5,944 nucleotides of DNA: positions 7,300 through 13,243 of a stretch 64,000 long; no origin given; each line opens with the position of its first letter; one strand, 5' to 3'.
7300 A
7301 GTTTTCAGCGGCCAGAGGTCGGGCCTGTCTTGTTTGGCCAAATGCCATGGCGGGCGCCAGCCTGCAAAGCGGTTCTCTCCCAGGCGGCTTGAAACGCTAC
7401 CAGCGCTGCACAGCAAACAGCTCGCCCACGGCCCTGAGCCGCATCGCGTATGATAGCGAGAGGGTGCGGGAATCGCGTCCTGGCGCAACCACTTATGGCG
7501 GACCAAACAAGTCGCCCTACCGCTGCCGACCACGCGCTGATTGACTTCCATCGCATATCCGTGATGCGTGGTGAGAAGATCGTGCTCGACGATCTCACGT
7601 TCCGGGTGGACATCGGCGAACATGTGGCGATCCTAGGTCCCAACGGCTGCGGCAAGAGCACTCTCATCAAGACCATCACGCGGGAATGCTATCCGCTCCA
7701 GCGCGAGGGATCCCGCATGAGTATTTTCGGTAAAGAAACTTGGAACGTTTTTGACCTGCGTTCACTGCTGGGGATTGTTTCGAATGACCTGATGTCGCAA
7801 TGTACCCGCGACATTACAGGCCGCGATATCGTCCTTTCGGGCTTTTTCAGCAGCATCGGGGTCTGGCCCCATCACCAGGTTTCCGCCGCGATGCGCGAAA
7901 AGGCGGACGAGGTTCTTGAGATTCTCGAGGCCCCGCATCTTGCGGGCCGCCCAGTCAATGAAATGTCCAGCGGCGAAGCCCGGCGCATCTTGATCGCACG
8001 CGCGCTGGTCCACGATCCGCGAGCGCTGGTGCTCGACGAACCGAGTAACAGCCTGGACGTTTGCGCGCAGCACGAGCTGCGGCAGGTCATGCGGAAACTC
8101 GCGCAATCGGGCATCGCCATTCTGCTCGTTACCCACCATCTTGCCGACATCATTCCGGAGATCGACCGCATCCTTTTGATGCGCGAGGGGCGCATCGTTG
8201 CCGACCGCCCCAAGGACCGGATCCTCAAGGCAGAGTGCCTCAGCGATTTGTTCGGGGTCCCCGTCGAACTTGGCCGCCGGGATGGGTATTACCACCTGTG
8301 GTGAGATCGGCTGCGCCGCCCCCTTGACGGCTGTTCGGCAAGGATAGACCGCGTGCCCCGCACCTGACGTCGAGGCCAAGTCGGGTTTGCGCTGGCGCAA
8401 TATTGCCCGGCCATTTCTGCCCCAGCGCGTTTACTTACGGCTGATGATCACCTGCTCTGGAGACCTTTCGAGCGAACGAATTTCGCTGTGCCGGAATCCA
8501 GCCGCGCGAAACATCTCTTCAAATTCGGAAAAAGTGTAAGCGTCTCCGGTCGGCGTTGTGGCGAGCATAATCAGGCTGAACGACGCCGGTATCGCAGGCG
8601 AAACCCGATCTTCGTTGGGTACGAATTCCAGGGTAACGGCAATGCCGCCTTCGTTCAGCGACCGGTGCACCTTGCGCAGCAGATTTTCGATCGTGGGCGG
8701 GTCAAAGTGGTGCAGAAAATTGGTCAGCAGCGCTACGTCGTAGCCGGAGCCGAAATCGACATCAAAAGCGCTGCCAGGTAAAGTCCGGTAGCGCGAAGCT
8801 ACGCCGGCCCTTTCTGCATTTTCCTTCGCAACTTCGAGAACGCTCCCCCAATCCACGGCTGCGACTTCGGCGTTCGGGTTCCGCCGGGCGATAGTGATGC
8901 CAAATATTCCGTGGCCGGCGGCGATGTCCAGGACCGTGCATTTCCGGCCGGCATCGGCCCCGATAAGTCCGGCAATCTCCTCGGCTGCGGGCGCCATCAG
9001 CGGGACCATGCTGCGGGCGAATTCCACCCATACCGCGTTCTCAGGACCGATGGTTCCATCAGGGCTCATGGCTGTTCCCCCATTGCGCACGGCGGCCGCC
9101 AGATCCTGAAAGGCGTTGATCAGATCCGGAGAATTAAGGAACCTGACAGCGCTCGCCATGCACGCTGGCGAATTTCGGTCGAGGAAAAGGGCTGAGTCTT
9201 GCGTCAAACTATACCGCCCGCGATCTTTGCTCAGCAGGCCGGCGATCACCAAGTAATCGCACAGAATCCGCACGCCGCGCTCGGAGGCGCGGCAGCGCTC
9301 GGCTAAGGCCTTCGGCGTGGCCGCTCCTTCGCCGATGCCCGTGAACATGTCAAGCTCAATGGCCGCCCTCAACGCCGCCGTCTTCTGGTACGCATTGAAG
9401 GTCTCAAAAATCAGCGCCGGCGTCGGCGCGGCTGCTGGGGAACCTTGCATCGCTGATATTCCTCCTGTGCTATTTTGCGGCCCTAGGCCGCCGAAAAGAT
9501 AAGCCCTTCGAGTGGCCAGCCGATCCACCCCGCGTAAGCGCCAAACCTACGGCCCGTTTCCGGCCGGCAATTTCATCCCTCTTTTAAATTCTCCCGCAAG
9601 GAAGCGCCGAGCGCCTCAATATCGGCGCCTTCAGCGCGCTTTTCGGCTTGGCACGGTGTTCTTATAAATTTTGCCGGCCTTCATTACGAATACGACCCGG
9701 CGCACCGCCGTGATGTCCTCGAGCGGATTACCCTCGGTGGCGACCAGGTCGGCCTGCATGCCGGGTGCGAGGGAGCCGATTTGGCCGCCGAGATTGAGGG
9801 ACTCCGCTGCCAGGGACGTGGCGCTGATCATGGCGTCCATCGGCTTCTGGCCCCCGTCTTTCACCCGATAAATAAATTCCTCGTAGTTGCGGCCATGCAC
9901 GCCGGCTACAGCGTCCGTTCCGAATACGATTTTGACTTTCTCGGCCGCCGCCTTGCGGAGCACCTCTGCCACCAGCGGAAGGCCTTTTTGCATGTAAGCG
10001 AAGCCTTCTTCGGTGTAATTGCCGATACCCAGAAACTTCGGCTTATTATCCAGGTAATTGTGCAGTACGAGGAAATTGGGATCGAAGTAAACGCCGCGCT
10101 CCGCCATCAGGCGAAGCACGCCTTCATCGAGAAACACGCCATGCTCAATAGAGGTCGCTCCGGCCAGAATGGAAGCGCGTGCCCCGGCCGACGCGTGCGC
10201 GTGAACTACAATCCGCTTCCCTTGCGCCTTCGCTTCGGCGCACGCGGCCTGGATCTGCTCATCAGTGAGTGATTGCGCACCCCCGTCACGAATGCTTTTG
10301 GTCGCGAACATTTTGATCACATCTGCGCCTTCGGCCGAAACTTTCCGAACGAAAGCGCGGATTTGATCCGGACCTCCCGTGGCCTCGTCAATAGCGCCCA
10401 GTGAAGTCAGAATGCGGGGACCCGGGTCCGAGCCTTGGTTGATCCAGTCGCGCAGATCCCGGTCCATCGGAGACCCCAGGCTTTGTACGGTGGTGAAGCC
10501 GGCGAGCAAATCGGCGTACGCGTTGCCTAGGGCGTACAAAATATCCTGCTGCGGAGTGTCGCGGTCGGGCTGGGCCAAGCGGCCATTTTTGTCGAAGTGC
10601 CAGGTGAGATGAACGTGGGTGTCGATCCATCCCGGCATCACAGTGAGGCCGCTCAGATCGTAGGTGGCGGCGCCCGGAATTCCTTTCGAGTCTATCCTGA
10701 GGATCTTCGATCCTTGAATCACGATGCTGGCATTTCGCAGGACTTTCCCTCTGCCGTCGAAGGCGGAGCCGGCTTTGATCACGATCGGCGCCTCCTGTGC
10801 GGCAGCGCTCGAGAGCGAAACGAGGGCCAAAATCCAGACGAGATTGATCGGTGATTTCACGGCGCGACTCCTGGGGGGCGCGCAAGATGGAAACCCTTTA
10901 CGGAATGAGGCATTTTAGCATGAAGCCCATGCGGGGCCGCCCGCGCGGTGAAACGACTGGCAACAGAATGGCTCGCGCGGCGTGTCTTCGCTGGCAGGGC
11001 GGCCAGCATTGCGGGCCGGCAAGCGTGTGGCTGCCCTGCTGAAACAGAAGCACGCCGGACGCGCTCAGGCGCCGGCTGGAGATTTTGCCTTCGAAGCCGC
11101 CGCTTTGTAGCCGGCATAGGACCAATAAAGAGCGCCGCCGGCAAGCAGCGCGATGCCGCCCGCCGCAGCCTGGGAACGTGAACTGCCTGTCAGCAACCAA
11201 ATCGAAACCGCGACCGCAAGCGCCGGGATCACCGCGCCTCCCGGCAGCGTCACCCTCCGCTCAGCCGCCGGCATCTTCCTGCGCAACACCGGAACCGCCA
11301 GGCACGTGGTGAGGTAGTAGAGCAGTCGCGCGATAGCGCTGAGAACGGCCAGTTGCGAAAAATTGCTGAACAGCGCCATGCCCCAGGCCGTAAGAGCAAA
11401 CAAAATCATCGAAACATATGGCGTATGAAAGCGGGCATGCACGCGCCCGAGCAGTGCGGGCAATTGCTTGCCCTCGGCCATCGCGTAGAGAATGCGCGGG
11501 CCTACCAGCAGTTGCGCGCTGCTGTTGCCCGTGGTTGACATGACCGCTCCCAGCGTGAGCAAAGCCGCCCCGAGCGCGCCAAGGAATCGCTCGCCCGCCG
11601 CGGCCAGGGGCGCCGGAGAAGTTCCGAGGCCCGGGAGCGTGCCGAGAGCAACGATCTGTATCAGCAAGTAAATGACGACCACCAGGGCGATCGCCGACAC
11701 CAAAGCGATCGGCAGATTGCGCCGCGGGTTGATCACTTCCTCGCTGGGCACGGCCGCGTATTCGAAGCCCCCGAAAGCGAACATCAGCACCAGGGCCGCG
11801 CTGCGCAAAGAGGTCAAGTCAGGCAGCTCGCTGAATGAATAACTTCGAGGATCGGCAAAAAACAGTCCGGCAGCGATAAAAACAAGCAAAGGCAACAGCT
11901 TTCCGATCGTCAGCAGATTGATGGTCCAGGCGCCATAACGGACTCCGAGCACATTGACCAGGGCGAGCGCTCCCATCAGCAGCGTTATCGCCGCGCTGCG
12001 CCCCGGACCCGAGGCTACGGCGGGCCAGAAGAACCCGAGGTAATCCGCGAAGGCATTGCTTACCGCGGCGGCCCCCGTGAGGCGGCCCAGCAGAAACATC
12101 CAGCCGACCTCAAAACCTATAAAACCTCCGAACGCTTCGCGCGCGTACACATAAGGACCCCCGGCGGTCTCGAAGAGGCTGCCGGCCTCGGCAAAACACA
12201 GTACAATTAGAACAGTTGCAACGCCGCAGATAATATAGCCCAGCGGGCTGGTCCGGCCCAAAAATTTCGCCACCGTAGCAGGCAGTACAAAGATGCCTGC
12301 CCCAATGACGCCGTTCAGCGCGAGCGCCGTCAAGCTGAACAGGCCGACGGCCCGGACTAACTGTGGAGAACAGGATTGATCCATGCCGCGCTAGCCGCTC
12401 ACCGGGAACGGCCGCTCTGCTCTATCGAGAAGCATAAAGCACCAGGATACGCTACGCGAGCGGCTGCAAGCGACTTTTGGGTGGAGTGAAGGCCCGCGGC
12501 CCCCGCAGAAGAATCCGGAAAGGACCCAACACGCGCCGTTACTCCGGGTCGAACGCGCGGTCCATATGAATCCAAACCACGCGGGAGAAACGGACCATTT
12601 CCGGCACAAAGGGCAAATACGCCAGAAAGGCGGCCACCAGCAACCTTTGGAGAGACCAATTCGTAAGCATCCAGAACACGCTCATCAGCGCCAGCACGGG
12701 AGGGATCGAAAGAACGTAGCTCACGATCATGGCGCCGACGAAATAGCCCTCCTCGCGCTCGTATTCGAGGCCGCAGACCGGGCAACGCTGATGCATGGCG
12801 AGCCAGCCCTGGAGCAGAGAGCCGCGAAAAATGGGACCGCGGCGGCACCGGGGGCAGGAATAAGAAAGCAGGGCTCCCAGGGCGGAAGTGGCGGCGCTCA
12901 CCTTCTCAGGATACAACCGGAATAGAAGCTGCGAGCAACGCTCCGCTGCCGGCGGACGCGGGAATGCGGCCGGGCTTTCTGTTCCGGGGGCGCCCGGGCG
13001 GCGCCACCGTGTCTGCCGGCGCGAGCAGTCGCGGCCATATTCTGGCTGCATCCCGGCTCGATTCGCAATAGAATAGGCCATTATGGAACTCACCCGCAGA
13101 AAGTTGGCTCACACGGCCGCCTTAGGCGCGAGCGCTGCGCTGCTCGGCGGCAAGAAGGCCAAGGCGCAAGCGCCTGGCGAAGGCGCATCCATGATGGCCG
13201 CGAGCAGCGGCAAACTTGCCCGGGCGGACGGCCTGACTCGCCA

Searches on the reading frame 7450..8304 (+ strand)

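Call 52: search_protein_families(library=pfam, proteins=[window:7450-8304:+], max_evalue=0.0001)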
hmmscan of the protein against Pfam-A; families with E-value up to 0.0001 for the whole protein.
window:7450-8304:+ (284 aa): 2 families
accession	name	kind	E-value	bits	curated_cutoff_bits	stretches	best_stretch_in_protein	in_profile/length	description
PF00005.33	ABC_tran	-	8.1e-24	85.2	25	1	46-200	1-137/137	ABC transporter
PF13304.12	AAA_21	-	1.5e-14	55.2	27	1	155-230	221-299/304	AAA domain, putative AbiEii toxin, Type IV TA system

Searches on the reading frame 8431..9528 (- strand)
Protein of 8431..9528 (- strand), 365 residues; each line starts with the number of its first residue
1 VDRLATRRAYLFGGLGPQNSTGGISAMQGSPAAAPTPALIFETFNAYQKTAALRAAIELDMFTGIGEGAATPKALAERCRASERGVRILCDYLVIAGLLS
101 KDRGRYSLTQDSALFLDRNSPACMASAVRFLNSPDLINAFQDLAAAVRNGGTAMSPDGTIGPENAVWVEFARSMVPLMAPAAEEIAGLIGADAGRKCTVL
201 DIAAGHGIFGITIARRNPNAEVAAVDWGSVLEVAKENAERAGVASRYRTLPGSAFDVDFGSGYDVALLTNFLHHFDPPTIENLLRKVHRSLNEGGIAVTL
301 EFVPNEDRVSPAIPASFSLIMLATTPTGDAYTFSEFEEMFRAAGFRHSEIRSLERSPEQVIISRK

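Call 52: search_protein_families(library=pfam, proteins=[window:8431-9528:-], max_evalue=0.0001)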
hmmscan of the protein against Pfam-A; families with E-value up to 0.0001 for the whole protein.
window:8431-9528:- (365 aa): 10 families
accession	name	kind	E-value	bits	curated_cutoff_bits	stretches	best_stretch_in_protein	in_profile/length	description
PF13649.12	Methyltransf_25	-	1.3e-14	55.1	27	1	199-295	1-97/97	Methyltransferase domain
PF00891.24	Methyltransf_2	-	1.9e-14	53.9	22.3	1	198-346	65-210/210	O-methyltransferase domain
PF08100.18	Dimerisation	-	8.1e-13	48.5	25.6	1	35-117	4-92/93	O-methyltransferase dimerisation domain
PF08242.18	Methyltransf_12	-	1.3e-11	45.5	30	1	200-296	1-97/98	Methyltransferase domain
PF13847.12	Methyltransf_31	-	1.5e-09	38.1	27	1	196-313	4-122/145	Methyltransferase domain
PF08241.18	Methyltransf_11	-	3.9e-09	37.5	21.2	1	200-298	1-94/95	Methyltransferase domain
PF13489.12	Methyltransf_23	-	9.2e-08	32.4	27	1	194-346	21-160/164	Methyltransferase domain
PF05175.20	MTS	-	4e-05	23.8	23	1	196-295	32-134/170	Methyltransferase small domain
PF01209.24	Ubie_methyltran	-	8.1e-05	22.5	20.1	0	197-303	49-155/233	ubiE/COQ5 methyltransferase family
PF10294.15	Methyltransf_16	-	8.5e-05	22.8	21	0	189-241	40-92/174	Lysine methyltransferase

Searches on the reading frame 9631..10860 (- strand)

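Call 52: search_protein_families(library=pfam, proteins=[window:9631-10860:-], max_evalue=0.0001)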
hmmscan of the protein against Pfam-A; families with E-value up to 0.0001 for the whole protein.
window:9631-10860:- (409 aa): 2 families
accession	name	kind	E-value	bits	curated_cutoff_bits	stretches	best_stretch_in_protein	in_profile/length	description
PF01979.26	Amidohydro_1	-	6e-36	124.8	25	1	73-398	1-344/345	Amidohydrolase family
PF07969.17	Amidohydro_3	-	1.6e-11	44.8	29.7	1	189-398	251-470/472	Amidohydrolase family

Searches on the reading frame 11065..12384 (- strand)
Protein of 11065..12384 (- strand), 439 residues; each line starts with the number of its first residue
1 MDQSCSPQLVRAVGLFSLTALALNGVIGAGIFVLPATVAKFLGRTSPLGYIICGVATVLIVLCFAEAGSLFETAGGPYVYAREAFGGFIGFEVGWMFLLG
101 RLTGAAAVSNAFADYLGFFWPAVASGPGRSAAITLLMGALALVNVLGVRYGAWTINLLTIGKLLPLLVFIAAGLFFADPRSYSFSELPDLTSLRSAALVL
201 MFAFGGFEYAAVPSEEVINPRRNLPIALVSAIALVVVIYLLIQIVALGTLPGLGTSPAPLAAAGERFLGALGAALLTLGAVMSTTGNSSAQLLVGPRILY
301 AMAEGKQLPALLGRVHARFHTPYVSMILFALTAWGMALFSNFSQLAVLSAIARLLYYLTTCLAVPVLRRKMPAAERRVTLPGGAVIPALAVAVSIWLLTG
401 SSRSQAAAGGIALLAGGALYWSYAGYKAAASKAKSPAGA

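Call 52: search_protein_families(library=pfam, proteins=[window:11065-12384:-], max_evalue=0.0001)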
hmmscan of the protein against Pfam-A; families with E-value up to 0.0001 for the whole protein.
window:11065-12384:- (439 aa): 2 families
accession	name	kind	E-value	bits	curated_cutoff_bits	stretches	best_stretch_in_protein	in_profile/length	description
PF13520.12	AA_permease_2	-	8.3e-46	157.2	27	1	14-395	2-398/427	Amino acid permease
PF00324.27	AA_permease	-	5.6e-34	118.1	24.6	1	20-398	4-417/470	Amino acid permease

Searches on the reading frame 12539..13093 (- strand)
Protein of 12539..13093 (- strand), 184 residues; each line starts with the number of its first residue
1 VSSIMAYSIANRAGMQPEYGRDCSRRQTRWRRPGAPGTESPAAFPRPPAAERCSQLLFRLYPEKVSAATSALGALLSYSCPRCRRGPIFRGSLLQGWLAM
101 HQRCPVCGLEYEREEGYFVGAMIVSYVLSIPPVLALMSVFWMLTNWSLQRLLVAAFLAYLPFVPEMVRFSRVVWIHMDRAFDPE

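Call 51: search_protein_families(library=pfam, proteins=[window:12539-13093:-], max_evalue=0.0001)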
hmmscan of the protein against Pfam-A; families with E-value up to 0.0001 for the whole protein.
window:12539-13093:- (184 aa): 1 family
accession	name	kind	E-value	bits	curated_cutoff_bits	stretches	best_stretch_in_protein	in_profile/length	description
PF06170.17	DUF983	-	1.5e-07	32.1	22.6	1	95-175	2-81/85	Protein of unknown function (DUF983)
